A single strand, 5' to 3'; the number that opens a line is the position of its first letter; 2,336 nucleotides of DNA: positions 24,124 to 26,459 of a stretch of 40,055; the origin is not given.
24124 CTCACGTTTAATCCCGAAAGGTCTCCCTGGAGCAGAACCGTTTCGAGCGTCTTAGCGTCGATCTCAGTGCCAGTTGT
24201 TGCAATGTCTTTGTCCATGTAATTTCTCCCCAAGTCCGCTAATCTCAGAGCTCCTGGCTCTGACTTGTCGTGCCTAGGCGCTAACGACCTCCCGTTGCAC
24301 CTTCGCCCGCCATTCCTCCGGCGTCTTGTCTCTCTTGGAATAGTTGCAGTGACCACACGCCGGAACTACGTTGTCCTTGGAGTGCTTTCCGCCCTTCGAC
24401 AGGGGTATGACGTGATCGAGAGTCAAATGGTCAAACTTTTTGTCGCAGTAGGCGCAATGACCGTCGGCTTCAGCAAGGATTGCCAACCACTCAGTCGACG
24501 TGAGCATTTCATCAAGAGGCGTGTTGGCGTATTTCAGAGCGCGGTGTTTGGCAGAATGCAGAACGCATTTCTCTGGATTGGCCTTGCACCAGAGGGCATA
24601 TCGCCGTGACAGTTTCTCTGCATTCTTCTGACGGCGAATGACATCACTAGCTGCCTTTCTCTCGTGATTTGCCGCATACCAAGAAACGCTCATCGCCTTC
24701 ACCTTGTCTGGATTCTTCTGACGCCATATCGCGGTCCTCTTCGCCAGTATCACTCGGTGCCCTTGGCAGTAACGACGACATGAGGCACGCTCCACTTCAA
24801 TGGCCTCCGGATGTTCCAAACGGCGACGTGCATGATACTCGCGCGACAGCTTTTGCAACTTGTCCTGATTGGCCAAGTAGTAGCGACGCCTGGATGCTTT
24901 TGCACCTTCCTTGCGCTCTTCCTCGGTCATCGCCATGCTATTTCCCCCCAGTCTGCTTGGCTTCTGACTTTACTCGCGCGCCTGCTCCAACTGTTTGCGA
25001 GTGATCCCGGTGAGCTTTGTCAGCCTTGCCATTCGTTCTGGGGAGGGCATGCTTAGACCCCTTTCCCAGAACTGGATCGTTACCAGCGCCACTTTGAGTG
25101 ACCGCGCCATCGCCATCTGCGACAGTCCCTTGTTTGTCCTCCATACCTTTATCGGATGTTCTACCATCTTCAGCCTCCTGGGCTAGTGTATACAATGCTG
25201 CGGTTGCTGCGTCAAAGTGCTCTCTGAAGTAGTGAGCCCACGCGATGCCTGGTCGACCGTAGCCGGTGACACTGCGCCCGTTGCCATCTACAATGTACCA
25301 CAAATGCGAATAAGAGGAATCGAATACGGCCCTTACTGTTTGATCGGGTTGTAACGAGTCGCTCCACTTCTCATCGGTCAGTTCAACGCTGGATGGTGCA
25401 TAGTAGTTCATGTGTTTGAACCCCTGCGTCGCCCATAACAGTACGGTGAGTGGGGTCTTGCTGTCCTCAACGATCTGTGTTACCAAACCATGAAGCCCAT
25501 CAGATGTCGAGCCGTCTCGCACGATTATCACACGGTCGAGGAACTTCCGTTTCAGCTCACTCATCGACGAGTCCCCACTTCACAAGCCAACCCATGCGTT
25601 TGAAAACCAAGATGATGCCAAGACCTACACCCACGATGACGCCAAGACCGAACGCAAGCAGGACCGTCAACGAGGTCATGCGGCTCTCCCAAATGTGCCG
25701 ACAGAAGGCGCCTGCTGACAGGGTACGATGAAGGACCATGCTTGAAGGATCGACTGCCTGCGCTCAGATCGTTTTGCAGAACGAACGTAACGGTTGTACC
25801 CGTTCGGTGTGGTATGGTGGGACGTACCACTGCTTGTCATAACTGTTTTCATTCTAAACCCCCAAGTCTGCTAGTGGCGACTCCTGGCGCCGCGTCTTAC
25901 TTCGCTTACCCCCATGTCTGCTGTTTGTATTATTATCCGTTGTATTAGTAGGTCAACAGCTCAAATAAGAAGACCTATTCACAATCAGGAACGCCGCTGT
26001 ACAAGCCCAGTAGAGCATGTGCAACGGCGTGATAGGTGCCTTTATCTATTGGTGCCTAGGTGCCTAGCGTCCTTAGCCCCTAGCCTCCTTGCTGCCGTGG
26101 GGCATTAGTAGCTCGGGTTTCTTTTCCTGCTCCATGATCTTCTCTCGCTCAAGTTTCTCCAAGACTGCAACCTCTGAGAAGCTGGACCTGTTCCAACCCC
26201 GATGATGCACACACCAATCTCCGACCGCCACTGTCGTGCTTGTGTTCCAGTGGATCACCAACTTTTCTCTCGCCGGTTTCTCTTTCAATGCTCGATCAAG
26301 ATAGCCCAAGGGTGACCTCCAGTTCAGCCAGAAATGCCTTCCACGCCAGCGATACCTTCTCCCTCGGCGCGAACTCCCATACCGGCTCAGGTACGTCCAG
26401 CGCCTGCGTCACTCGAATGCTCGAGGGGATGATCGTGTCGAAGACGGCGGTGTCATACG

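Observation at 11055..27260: Conserved start-associated box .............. upstream of a subset of early genes (5 exact copies, about 5 variants, one inverted)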

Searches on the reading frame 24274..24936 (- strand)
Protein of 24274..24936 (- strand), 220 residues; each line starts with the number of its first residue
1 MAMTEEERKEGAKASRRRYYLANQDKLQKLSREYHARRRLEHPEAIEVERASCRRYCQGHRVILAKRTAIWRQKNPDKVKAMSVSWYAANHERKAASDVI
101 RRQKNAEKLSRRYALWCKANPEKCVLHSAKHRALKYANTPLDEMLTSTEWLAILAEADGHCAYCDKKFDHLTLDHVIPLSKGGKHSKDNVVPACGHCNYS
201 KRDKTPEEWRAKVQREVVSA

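Call 7: search_protein_families(library=phrogs, proteins=[window:24274-24936:-])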
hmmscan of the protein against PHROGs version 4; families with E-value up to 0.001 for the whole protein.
window:24274-24936:- (220 aa): 24 families
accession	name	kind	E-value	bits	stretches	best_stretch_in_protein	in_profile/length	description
phrog_1035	-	DNA, RNA and nucleotide metabolism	8.1e-24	85.9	1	101-213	103-222/271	endonuclease VII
phrog_8660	-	DNA, RNA and nucleotide metabolism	2.7e-19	71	1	52-215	28-190/196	HNH endonuclease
phrog_2118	-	DNA, RNA and nucleotide metabolism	7.2e-19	69.4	1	138-217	156-237/301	HNH endonuclease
phrog_2214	-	DNA, RNA and nucleotide metabolism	3.5e-15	57.1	1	142-212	176-247/429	HNH endonuclease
phrog_5718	-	DNA, RNA and nucleotide metabolism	7.2e-13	49.3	1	148-215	118-187/394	HNH endonuclease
phrog_1271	-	DNA, RNA and nucleotide metabolism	1e-11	45.9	1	147-211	254-325/361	HNH endonuclease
phrog_6050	-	DNA, RNA and nucleotide metabolism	4e-11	43.4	1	143-208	296-366/402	HNH endonuclease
phrog_338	-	DNA, RNA and nucleotide metabolism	4.4e-11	43.7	1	97-212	178-270/340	HNH endonuclease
phrog_589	-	DNA, RNA and nucleotide metabolism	7.8e-11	43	1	152-214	85-151/179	HNH endonuclease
phrog_16726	-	DNA, RNA and nucleotide metabolism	2.5e-10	41.6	1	153-210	88-149/308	HNH endonuclease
phrog_7785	-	DNA, RNA and nucleotide metabolism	4.4e-08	34.2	1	100-216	11-129/147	HNH endonuclease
phrog_9645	-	DNA, RNA and nucleotide metabolism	4.7e-08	33.9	1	146-208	8-76/168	HNH endonuclease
phrog_14314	-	DNA, RNA and nucleotide metabolism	2.3e-07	32.4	1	154-205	12-65/252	HNH endonuclease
phrog_9545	-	DNA, RNA and nucleotide metabolism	5.9e-07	30.4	1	167-210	130-173/206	HNH endonuclease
phrog_2914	-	DNA, RNA and nucleotide metabolism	2e-06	28.7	1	77-202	14-136/190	endonuclease VII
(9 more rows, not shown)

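Call 17: search_protein_families(library=pfam, proteins=[window:24274-24936:-], max_evalue=0.01)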
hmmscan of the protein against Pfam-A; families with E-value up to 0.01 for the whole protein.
window:24274-24936:- (220 aa): 3 families
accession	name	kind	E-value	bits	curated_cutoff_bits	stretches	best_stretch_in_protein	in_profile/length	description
PF14279.12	HNH_5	-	4e-13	49.5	27.5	1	161-210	1-52/56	HNH endonuclease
PF01844.29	HNH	-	5.6e-13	49.3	21.4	1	161-203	1-46/47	HNH endonuclease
PF13395.12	HNH_4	-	0.00012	22.4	22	1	161-206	1-53/54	HNH endonuclease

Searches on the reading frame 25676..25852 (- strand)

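Call 8: search_protein_families(library=phrogs, proteins=[window:25676-25852:-])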
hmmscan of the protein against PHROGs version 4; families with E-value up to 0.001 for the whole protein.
window:25676-25852:- (58 aa): 0 families

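Call 47: search_protein_families(library=phrogs, proteins=[window:25676-25852:-], max_evalue=0.05)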
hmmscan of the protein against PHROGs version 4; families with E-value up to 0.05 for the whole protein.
window:25676-25852:- (58 aa): 1 family
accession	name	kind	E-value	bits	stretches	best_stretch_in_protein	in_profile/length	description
phrog_8407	-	unknown function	0.018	15.4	1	14-43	59-86/180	-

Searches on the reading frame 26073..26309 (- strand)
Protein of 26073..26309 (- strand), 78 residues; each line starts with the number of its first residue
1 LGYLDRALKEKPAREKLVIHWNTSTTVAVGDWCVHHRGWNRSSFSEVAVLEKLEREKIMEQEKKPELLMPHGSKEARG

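Call 17: search_protein_families(library=pfam, proteins=[window:26073-26309:-], max_evalue=0.01)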
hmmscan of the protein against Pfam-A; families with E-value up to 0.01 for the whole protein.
window:26073-26309:- (78 aa): 0 families

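Call 47: search_protein_families(library=phrogs, proteins=[window:26073-26309:-], max_evalue=0.05)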
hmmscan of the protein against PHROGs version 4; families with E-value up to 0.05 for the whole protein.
window:26073-26309:- (78 aa): 1 family
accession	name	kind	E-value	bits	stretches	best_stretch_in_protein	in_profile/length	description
phrog_20757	-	unknown function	0.003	18.8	1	26-64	46-81/92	-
